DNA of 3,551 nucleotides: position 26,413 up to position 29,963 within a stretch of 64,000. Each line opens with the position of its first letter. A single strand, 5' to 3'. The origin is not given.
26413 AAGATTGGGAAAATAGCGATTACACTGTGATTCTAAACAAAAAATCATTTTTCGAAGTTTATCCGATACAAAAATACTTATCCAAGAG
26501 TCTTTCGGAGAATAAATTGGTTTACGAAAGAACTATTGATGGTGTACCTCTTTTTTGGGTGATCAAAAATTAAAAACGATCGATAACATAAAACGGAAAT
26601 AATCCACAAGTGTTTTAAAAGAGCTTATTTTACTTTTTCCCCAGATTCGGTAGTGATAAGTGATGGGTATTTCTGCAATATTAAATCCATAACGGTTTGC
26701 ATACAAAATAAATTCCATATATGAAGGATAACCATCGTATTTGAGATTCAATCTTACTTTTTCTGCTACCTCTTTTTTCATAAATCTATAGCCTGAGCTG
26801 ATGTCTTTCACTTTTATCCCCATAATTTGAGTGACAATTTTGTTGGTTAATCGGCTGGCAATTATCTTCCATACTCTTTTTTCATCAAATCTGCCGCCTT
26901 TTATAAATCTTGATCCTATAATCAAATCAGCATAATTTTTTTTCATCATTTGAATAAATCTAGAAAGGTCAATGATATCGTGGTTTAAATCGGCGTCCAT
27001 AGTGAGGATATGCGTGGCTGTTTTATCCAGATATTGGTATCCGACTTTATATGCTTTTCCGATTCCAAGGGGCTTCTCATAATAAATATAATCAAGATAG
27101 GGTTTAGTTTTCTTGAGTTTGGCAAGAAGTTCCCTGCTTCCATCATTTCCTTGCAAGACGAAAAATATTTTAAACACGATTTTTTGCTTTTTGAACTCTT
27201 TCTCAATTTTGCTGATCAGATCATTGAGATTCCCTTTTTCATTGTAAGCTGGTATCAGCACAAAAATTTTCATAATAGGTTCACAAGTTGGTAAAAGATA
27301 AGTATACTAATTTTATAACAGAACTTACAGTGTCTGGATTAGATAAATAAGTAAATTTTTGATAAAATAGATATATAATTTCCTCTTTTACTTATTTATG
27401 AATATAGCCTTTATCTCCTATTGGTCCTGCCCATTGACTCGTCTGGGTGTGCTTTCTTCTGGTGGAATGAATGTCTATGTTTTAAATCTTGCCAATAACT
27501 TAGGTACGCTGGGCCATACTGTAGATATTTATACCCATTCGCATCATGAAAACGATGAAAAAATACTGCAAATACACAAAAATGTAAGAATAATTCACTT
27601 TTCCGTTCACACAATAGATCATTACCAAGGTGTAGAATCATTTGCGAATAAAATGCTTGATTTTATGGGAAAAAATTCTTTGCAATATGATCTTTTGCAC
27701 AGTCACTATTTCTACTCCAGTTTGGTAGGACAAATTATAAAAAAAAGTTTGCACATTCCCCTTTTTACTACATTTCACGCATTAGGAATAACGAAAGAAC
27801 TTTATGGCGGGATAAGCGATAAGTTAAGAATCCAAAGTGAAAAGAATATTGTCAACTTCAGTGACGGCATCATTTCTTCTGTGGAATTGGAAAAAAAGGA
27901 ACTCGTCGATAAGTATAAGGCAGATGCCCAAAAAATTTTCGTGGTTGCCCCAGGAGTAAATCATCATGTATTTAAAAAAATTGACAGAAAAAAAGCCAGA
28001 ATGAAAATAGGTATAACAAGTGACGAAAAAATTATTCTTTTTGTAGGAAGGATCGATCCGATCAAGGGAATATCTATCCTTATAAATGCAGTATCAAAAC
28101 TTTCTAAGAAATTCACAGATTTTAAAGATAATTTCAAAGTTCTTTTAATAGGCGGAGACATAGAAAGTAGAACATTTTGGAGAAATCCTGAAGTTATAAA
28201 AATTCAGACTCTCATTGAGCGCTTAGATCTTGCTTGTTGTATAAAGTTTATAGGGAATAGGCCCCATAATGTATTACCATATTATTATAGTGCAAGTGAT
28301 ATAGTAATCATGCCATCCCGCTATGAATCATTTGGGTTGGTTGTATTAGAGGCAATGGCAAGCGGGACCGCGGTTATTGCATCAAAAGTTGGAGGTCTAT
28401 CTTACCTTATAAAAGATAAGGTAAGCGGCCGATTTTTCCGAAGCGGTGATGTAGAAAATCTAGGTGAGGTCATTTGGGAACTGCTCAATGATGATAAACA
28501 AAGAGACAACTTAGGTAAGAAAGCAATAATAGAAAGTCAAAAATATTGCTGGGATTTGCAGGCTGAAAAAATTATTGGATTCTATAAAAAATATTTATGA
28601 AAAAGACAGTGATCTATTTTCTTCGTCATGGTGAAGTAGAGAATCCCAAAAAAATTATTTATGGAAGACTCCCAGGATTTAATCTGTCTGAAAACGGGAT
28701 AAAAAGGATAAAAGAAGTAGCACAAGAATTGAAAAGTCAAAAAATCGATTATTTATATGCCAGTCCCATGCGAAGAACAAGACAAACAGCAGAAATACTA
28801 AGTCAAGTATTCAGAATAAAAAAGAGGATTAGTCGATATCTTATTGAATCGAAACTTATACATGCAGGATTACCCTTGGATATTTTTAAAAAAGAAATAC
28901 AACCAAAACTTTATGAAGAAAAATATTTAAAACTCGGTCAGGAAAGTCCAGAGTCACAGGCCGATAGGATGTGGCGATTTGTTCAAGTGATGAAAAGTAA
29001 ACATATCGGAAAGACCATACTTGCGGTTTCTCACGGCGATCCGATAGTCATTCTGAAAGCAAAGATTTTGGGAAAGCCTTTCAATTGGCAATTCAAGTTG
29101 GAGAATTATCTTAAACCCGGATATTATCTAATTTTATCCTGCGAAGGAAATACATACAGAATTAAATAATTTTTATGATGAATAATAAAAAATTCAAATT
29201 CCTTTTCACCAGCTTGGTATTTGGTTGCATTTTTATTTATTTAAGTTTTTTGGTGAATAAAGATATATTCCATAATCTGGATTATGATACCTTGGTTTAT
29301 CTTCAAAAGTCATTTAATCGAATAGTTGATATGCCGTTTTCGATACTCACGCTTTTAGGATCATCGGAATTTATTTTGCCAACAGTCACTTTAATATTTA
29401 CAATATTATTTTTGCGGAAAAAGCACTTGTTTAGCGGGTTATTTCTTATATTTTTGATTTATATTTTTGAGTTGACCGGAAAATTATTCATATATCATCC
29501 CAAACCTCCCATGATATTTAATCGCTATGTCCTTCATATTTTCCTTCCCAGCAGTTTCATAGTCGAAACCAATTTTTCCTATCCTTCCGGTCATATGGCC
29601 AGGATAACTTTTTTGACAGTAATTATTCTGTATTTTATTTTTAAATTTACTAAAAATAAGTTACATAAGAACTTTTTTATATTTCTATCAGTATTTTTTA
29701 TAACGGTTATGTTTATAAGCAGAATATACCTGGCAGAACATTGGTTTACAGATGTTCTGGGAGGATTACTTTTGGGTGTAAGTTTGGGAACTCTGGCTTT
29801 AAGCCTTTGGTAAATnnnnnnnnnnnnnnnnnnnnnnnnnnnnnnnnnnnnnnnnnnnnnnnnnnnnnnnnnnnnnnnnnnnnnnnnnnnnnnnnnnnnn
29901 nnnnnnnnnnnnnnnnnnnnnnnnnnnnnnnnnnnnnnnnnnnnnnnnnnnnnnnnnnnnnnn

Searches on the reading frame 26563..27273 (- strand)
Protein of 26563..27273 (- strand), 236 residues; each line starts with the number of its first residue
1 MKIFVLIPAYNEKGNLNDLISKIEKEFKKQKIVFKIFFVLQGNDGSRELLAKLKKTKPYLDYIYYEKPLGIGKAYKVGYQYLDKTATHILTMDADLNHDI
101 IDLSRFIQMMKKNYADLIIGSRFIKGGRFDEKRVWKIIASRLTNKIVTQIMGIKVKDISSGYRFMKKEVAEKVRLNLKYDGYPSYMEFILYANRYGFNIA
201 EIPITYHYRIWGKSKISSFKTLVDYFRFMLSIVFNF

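Call 86: search_protein_families(library=pfam, proteins=[window:26563-27273:-], max_evalue=0.0001)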
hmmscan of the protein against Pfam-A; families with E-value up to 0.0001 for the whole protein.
window:26563-27273:- (236 aa): 1 family
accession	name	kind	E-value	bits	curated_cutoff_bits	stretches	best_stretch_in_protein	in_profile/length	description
PF00535.33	Glycos_transf_2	-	8.8e-17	62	23.3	1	5-173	2-167/168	Glycosyl transferase family 2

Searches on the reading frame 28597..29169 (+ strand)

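Call 86: search_protein_families(library=pfam, proteins=[window:28597-29169:+], max_evalue=0.0001)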
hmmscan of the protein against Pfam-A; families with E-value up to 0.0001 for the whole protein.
window:28597-29169:+ (190 aa): 1 family
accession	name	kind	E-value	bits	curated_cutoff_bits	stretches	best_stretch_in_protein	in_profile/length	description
PF00300.27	His_Phos_1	-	2e-28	99.8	21.7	1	6-170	1-171/194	Histidine phosphatase superfamily (branch 1)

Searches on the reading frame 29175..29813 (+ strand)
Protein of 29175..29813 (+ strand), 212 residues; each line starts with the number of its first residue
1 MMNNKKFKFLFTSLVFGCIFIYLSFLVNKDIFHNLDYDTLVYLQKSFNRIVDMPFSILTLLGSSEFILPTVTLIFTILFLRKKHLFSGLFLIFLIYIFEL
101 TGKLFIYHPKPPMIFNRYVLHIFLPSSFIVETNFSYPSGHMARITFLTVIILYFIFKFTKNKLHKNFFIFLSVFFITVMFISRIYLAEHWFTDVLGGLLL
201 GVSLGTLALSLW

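Call 86: search_protein_families(library=pfam, proteins=[window:29175-29813:+], max_evalue=0.0001)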
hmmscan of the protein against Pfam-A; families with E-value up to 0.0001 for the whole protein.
window:29175-29813:+ (212 aa): 1 family
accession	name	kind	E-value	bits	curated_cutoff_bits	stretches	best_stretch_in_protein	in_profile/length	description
PF01569.27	PAP2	-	8.9e-13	48.6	27.2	1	89-209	6-122/130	PAP2 superfamily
